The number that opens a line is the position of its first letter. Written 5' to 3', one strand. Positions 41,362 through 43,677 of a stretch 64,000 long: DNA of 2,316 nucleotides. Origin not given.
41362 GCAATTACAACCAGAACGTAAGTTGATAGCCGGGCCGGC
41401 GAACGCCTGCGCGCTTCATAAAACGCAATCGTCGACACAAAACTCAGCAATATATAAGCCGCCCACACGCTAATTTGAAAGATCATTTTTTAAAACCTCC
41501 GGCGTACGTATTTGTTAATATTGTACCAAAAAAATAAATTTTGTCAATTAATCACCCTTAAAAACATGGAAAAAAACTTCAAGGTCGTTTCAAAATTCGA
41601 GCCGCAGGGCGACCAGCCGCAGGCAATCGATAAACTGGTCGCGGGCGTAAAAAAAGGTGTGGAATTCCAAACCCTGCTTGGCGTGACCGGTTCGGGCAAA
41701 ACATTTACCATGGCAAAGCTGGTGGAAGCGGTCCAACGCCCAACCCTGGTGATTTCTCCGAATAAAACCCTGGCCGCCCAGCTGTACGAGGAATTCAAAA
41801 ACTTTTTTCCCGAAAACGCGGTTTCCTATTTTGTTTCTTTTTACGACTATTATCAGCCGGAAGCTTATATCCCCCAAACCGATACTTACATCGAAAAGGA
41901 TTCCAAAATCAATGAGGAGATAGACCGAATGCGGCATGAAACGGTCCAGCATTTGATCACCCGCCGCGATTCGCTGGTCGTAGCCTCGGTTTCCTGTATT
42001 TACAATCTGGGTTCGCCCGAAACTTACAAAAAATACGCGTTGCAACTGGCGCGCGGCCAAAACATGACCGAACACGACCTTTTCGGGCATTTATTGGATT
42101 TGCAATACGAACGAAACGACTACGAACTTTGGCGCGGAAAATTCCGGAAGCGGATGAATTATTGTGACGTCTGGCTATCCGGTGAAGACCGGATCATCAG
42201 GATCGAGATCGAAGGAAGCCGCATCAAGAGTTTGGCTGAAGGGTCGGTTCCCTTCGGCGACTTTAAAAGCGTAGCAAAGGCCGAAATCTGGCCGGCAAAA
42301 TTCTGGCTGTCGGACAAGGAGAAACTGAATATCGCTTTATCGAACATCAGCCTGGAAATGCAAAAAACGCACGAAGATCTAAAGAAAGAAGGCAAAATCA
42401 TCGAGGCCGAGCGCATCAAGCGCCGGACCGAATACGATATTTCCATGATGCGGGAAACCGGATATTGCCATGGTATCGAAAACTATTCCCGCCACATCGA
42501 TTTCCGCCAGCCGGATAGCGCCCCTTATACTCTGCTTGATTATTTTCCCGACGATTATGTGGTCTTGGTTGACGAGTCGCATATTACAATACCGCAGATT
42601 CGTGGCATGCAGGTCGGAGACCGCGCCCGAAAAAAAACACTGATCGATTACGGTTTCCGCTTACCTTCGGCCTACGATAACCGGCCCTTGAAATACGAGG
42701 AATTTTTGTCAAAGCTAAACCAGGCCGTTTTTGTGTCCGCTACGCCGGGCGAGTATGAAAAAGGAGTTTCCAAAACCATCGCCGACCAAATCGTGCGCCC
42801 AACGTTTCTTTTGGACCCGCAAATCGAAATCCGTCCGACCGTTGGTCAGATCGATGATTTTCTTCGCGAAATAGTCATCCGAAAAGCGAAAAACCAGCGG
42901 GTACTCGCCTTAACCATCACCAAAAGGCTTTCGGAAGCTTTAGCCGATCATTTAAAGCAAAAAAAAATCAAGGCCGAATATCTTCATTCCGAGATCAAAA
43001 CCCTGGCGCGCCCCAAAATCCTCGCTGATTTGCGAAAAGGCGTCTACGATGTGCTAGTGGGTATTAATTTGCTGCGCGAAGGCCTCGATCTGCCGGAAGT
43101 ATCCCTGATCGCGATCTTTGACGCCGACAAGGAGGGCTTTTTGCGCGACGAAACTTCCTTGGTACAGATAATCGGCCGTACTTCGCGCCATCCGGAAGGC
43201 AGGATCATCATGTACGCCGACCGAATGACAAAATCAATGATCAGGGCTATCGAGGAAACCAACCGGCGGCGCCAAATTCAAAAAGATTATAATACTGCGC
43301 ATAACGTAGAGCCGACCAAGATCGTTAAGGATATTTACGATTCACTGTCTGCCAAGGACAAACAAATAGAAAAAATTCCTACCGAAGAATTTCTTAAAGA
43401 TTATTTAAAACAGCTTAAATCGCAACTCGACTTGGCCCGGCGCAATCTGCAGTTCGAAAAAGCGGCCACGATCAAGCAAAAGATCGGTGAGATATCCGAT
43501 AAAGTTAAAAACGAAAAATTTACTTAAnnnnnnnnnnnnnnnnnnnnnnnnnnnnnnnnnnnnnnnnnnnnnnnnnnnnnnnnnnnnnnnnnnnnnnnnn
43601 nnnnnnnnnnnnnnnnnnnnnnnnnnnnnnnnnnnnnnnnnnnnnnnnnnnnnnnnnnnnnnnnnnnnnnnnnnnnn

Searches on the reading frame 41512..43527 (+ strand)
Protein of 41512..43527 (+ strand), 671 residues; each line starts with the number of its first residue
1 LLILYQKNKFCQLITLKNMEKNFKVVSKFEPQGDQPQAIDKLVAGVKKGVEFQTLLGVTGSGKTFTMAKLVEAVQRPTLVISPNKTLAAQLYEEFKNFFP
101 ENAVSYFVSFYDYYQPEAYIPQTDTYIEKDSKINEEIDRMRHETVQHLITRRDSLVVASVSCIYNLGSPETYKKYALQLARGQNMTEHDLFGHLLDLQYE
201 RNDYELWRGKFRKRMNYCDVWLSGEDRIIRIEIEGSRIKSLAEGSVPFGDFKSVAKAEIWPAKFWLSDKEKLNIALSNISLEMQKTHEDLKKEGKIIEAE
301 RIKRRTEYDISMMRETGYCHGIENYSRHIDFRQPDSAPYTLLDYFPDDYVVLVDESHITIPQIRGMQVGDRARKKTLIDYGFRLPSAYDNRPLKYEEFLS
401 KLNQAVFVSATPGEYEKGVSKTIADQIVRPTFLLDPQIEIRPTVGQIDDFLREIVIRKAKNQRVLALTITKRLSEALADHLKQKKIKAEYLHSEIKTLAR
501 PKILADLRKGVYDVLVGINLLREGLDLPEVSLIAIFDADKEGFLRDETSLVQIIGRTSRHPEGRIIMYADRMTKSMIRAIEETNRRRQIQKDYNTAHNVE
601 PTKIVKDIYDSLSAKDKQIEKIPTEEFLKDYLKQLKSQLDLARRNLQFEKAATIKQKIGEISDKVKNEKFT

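Call 21: search_protein_families(library=pfam, proteins=[window:41512-43527:+], max_evalue=0.01)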
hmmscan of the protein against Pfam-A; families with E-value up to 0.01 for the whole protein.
window:41512-43527:+ (671 aa): 10 families
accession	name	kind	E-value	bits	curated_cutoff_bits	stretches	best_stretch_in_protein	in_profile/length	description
PF12344.14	UvrB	-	2.3e-19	69.4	27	1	567-608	1-42/43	Ultra-violet resistance protein B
PF00271.37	Helicase_C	-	6.7e-19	68.6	23.5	1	449-560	4-109/110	Helicase conserved C-terminal domain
PF04851.21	ResIII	-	1.5e-12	48.2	22.5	1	29-137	2-114/164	Type III restriction enzyme, res subunit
PF17757.6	UvrB_inter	-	2.2e-12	47.3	22.9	1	177-263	1-89/91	UvrB interaction domain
PF00270.35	DEAD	-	8.6e-08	32.5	26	1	35-103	4-73/167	DEAD/DEAH box helicase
PF13604.12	AAA_30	-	0.00042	20.5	27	1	35-95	6-66/191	AAA domain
PF02151.25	UVR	-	0.0038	17.4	21.5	0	630-662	2-34/36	UvrB/uvrC motif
PF13401.12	AAA_22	-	0.0041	17.9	27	0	54-149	9-79/130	AAA domain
PF13307.12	Helicase_C_2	-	0.0066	17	25.3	0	458-534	6-87/170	Helicase C-terminal domain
PF18766.7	SWI2_SNF2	-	0.0078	16.3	26.7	0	37-101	4-74/221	SWI2/SNF2 ATPase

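Call 24: find_encoding_contigs(protein=window:41512-43527:+, flank=1000, max_places=3)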
Protein window:41512-43527:+ (671 aa): no gene with exactly this product is on record in the collection.
